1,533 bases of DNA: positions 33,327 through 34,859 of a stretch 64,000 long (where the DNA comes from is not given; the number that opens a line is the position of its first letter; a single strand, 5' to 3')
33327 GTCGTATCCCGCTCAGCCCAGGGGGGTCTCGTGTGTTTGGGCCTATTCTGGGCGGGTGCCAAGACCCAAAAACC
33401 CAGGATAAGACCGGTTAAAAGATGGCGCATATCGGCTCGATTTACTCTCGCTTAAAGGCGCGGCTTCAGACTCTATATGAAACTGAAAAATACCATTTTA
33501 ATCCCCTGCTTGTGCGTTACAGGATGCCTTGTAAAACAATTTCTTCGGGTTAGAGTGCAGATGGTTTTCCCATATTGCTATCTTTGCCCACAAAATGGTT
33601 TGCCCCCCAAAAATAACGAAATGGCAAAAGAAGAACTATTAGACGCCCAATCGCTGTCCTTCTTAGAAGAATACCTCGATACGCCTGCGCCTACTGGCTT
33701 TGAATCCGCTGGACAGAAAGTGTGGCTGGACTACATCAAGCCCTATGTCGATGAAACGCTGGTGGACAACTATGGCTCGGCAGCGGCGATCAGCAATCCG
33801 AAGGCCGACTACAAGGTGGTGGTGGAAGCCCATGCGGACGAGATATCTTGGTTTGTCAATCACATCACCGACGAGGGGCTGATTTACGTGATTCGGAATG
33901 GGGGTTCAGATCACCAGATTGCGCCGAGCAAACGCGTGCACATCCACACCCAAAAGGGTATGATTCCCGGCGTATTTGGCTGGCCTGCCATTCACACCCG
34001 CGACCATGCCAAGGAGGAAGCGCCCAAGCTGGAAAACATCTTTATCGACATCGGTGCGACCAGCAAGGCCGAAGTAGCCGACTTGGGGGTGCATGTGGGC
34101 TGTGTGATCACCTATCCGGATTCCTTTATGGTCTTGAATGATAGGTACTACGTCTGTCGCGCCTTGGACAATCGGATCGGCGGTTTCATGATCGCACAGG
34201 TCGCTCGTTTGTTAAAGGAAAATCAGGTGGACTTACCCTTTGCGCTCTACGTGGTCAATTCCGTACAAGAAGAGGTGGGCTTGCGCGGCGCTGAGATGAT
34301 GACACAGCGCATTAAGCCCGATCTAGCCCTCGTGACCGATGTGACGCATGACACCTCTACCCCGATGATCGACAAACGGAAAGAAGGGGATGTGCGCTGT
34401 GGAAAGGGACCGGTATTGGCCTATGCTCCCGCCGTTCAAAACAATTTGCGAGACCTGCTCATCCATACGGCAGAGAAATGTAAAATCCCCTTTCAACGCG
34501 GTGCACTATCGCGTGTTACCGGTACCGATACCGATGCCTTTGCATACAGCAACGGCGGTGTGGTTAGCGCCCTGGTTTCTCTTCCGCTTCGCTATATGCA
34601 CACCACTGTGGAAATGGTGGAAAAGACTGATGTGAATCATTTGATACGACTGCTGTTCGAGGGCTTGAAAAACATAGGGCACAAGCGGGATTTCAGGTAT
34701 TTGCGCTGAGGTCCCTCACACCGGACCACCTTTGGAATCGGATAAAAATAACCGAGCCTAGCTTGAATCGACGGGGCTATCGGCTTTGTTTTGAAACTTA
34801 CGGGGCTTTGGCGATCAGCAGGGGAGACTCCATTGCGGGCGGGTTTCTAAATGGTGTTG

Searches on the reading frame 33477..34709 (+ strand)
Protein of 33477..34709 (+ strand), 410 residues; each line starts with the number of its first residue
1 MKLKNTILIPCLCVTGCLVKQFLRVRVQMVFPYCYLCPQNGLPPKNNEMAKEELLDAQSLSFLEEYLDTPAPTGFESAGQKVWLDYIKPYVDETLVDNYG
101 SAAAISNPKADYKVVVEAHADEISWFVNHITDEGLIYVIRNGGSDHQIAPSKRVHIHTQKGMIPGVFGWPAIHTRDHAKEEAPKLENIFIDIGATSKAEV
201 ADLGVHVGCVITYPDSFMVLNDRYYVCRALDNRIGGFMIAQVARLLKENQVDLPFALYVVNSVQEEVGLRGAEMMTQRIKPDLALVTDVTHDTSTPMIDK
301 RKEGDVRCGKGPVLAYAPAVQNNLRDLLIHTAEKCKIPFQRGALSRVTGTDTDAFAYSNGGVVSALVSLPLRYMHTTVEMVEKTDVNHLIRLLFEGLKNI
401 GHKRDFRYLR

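Call 11: search_protein_families(library=pfam, proteins=[window:33477-34709:+])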
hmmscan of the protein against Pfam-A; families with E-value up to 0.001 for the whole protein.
window:33477-34709:+ (410 aa): 2 families
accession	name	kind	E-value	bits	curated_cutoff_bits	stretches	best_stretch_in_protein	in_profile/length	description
PF05343.19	Peptidase_M42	-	1.1e-74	251.6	23.2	1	107-392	8-292/292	M42 glutamyl aminopeptidase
PF01546.33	Peptidase_M20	-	0.00057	20.3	24.6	0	222-293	26-104/206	Peptidase family M20/M25/M40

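Call 25: find_encoding_contigs(protein=window:33477-34709:+, flank=10000, max_places=10)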
Protein window:33477-34709:+ (410 aa): no gene with exactly this product is on record in the collection.
